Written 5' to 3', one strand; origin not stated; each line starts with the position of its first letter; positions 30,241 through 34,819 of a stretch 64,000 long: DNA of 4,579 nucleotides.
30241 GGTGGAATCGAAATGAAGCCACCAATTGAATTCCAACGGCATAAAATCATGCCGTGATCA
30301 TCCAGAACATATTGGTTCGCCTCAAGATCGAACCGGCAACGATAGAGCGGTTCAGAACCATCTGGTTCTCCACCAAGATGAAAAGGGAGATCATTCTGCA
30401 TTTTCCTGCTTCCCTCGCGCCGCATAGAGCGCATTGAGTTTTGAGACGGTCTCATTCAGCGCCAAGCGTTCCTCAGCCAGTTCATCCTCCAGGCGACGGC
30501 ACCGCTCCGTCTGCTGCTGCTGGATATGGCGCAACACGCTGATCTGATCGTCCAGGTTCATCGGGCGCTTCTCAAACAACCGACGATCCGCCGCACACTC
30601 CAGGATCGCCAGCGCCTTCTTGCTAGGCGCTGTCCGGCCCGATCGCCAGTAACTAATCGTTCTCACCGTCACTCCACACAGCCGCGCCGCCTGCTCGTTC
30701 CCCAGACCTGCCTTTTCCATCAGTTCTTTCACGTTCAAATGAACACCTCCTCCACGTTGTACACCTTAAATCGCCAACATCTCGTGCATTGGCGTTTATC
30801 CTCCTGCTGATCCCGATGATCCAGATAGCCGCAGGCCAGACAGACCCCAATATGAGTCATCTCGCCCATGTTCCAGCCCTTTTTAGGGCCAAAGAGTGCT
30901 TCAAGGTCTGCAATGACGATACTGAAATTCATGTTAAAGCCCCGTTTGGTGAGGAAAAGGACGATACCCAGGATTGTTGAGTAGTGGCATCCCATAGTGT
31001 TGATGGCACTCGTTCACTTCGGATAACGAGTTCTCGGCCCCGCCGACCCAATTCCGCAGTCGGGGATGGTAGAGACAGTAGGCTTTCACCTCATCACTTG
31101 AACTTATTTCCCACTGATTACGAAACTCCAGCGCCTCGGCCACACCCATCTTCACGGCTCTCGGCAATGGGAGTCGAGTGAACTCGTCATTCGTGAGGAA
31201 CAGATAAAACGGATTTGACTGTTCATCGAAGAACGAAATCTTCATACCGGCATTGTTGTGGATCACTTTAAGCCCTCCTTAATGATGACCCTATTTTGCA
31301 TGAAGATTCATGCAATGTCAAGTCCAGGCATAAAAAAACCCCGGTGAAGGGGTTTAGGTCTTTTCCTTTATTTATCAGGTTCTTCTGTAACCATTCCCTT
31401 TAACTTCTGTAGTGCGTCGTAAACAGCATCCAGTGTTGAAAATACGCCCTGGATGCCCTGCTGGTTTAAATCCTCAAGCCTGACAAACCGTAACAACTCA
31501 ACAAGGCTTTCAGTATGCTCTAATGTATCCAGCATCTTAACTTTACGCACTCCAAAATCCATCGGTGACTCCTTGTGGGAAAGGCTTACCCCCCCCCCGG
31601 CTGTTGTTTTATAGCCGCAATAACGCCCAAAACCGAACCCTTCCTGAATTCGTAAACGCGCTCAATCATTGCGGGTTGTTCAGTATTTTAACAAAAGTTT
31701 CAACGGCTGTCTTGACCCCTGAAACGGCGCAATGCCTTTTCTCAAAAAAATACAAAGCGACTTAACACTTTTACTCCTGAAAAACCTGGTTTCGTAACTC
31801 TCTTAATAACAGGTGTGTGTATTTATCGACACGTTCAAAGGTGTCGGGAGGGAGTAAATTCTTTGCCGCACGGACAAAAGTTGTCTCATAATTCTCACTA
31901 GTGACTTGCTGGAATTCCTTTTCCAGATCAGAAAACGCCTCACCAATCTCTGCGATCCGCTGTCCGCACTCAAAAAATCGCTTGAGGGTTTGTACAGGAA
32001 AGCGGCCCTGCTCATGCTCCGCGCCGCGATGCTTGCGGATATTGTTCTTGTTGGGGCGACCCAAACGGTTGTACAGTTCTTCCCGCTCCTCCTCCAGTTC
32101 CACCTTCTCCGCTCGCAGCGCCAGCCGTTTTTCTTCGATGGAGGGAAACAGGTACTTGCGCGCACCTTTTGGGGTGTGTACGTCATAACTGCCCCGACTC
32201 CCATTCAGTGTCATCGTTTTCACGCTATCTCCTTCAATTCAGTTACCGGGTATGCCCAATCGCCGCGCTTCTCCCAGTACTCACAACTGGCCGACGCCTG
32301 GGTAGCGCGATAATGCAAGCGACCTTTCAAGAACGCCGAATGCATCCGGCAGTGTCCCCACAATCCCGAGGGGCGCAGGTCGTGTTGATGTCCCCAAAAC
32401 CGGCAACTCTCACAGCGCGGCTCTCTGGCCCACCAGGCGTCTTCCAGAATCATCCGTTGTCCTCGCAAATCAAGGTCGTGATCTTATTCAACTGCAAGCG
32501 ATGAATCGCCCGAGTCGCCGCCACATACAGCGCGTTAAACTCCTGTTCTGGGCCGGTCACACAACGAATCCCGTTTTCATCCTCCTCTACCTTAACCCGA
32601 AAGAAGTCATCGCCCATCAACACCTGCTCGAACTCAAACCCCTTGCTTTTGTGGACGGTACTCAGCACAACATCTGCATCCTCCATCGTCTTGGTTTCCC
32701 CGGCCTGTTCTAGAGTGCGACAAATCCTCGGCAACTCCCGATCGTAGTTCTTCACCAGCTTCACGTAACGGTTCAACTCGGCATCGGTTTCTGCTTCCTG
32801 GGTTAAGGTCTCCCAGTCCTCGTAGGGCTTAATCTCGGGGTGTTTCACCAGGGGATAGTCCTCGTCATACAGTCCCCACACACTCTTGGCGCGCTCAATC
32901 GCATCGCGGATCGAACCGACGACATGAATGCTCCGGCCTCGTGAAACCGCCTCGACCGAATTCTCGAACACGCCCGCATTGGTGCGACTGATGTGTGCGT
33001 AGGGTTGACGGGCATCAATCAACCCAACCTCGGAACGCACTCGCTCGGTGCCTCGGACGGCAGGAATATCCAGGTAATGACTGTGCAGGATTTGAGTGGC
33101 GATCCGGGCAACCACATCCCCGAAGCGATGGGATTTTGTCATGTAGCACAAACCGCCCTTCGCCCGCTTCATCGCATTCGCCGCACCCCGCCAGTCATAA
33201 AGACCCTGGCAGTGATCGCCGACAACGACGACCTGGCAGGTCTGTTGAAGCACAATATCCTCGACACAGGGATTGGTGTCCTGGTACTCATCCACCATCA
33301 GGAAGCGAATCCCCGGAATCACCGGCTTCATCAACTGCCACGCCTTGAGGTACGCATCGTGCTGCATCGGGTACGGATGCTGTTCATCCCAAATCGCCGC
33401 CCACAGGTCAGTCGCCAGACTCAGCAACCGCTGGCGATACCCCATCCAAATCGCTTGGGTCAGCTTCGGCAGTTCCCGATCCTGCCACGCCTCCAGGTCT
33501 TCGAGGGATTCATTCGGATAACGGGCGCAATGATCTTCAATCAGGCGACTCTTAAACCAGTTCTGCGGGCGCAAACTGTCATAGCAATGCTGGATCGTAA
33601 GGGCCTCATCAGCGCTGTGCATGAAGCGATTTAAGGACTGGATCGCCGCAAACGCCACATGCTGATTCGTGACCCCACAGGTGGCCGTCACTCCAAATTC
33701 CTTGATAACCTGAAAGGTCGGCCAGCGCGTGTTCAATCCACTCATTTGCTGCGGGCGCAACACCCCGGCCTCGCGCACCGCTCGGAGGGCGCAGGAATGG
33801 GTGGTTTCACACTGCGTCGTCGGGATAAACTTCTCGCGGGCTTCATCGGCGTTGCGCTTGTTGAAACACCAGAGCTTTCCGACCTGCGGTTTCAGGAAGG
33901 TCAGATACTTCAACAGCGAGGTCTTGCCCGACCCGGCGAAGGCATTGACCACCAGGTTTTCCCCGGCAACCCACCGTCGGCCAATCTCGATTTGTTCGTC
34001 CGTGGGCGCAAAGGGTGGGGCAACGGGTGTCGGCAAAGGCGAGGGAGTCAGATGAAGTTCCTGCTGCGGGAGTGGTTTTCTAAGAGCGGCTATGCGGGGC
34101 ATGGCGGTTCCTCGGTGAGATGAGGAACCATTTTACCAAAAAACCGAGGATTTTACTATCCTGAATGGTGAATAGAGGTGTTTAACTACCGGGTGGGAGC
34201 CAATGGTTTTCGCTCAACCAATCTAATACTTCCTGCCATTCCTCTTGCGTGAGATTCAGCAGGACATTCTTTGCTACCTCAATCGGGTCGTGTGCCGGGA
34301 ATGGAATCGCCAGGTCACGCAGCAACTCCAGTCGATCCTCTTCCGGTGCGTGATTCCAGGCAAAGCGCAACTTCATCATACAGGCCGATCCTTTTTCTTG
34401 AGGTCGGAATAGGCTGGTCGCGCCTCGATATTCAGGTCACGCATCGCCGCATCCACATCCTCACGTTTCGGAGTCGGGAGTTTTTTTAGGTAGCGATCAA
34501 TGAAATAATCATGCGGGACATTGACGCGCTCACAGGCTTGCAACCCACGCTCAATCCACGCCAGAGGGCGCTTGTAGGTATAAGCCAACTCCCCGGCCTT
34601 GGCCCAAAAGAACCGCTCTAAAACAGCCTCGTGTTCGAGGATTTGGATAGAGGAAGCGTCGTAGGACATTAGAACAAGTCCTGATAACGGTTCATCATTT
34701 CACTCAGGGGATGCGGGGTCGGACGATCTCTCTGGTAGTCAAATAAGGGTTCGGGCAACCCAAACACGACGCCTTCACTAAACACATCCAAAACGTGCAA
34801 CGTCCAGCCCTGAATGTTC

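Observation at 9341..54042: Dispersed 17-bp near-palindrome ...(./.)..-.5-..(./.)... built into at least 13 intergenic promoters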

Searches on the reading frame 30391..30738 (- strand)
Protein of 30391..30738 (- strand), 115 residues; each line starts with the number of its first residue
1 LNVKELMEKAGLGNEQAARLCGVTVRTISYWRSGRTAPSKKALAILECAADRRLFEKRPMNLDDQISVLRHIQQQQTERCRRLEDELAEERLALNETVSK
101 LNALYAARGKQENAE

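Call 7: search_protein_families(library=phrogs, proteins=[window:30391-30738:-])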
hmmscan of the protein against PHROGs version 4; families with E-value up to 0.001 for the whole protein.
window:30391-30738:- (115 aa): 7 families
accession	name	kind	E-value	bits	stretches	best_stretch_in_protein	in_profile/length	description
phrog_2104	-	unknown function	4.8e-06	27.7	1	2-49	43-90/103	-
phrog_409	-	transcription regulation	8e-06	27.4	1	1-45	15-57/127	transcriptional regulator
phrog_3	-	transcription regulation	1e-05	26.5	1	2-89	92-183/430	transcriptional repressor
phrog_1668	-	tail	3.1e-05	25.1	1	9-41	16-48/122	tail assembly protein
phrog_8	-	transcription regulation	5.3e-05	23.8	1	2-45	80-123/346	transcriptional regulator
phrog_35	-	transcription regulation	7.4e-05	23.9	1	15-48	90-122/181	transcriptional repressor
phrog_2328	-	transcription regulation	9e-05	23.3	1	6-48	23-65/128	transcriptional repressor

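Call 17: search_protein_families(library=pfam, max_evalue=0.01, proteins=[window:30391-30738:-])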
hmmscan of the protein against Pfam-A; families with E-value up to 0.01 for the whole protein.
window:30391-30738:- (115 aa): 4 families
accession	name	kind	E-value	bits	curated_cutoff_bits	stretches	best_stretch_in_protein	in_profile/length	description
PF01381.28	HTH_3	-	4e-08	33.6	23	1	3-49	1-47/55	Helix-turn-helix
PF13560.12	HTH_31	-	1.1e-05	26.1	27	1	4-44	7-48/64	Helix-turn-helix domain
PF13384.12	HTH_23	-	0.0015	18.7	24.6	1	9-33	15-39/50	Homeodomain-like domain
PF00376.29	MerR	-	0.0026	18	28.2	1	16-31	4-19/38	MerR family regulatory protein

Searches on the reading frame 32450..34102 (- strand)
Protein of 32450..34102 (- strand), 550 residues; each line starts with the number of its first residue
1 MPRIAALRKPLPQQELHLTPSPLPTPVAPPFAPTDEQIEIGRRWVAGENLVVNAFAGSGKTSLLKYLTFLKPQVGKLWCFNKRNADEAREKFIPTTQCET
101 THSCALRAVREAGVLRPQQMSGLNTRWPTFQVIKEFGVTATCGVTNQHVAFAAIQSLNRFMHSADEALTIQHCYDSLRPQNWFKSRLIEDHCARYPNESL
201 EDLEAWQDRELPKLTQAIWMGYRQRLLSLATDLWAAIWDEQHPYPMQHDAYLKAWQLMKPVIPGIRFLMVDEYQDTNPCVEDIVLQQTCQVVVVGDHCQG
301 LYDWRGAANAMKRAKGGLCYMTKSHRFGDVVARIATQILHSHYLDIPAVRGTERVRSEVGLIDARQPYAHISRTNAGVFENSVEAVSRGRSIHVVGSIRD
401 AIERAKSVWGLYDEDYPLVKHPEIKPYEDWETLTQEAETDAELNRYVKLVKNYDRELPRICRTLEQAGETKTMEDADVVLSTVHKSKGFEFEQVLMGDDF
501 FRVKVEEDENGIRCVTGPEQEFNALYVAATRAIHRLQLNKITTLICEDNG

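Call 6: search_protein_families(library=pfam, proteins=[window:32450-34102:-])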
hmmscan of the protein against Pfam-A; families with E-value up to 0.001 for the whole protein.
window:32450-34102:- (550 aa): 5 families
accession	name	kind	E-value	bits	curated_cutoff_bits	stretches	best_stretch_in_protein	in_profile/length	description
PF00580.27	UvrD-helicase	-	9.9e-14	52.1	23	1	47-309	13-260/271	UvrD/REP helicase N-terminal domain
PF13361.12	UvrD_C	-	3.2e-07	30.5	25.6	1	379-538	176-345/350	UvrD-like helicase C-terminal domain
PF13538.12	UvrD_C_2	-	8.4e-07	29.2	27.4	0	519-536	32-49/52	UvrD-like helicase C-terminal domain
PF01443.25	Viral_helicase1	-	1.4e-06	28.7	21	0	258-303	52-100/228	Viral superfamily 1 RNA helicase core domain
PF13245.12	AAA_19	-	3.3e-06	27.7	25.1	1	45-302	9-131/134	AAA domain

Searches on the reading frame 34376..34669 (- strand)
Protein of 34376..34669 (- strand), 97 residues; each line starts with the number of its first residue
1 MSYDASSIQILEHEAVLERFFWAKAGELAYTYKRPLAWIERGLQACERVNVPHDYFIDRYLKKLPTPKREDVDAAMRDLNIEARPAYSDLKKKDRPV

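Call 50: search_protein_families(library=phrogs, proteins=[window:34376-34669:-])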
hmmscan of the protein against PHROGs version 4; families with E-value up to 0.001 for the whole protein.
window:34376-34669:- (97 aa): 1 family
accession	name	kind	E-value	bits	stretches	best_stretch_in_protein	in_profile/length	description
phrog_18265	-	unknown function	1.4e-20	74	1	1-84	4-87/94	-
